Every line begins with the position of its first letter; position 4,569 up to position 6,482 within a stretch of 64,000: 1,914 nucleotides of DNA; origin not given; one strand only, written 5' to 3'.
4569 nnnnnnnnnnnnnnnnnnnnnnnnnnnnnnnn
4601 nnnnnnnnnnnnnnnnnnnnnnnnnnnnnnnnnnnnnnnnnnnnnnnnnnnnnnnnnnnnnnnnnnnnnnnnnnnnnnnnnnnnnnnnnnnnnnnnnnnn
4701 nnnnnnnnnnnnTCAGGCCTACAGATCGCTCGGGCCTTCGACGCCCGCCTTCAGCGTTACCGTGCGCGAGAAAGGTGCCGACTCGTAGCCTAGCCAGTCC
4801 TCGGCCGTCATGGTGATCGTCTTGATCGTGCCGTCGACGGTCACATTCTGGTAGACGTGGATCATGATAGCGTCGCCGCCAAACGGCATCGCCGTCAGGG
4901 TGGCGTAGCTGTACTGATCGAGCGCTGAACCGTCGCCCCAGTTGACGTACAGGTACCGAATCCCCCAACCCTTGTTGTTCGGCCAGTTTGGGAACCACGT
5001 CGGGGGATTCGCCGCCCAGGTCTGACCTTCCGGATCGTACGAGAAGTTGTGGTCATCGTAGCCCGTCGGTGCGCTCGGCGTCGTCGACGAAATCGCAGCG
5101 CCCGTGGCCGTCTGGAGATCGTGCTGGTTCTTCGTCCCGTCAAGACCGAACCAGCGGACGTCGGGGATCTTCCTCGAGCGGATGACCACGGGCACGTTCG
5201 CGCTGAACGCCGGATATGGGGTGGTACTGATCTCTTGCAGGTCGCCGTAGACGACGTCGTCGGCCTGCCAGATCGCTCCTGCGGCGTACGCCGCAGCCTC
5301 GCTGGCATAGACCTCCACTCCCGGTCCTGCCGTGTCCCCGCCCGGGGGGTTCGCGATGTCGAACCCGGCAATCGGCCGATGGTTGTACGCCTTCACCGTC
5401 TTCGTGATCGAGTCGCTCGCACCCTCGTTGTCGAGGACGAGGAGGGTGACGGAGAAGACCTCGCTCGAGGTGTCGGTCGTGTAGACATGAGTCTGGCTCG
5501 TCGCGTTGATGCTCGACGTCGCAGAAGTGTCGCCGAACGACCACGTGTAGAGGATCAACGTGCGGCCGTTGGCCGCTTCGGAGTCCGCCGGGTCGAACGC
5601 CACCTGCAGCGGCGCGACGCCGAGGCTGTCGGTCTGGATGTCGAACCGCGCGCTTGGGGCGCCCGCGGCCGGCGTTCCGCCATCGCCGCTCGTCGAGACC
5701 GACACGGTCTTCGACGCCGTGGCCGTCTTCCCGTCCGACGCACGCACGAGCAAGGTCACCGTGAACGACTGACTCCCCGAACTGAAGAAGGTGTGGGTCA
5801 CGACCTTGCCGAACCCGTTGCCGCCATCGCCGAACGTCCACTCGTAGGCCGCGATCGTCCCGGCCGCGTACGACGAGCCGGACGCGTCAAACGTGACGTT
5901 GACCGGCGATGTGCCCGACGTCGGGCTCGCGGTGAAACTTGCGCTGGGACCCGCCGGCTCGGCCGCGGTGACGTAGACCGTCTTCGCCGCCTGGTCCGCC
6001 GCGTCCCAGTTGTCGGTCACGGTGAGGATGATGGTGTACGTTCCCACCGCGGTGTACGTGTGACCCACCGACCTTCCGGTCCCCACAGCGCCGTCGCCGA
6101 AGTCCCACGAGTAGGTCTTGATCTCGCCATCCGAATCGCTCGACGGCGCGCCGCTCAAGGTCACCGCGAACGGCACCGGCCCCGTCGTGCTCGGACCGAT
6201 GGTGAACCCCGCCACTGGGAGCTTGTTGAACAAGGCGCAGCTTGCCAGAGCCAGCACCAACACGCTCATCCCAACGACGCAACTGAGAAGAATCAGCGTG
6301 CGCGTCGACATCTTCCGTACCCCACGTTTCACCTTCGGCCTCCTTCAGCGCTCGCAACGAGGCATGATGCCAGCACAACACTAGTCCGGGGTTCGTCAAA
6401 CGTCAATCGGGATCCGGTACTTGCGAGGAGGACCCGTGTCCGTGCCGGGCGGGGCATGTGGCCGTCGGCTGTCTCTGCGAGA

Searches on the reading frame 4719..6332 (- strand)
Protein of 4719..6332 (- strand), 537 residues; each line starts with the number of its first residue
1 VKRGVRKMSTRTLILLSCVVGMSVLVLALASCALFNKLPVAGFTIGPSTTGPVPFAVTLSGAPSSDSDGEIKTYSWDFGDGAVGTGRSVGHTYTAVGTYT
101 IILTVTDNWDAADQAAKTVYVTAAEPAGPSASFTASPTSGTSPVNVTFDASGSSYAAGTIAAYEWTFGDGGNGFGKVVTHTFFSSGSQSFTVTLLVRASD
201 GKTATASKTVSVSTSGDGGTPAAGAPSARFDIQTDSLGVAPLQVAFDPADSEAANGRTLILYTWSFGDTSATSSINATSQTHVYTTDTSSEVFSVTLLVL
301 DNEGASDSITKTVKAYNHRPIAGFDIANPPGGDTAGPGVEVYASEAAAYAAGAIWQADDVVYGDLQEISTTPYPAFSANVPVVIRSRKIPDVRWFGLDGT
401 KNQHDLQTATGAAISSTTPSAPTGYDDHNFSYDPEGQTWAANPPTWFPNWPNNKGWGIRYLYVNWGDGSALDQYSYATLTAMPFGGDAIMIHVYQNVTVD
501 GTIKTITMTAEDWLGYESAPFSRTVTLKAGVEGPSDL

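Call 40: search_protein_families(library=pfam, proteins=[window:4719-6332:-], max_evalue=0.00001)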
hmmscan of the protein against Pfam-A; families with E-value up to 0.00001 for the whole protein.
window:4719-6332:- (537 aa): 3 families
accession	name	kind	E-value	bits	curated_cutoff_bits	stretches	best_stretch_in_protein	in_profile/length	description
PF18911.6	PKD_4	-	2.7e-41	140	27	3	38-122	3-84/85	PKD domain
PF00801.26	PKD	-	1.8e-27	95.6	23.5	2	44-117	3-77/80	PKD domain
PF22352.2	K319L-like_PKD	-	3.1e-13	50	27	1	56-121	13-84/84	K319L-like, PKD domain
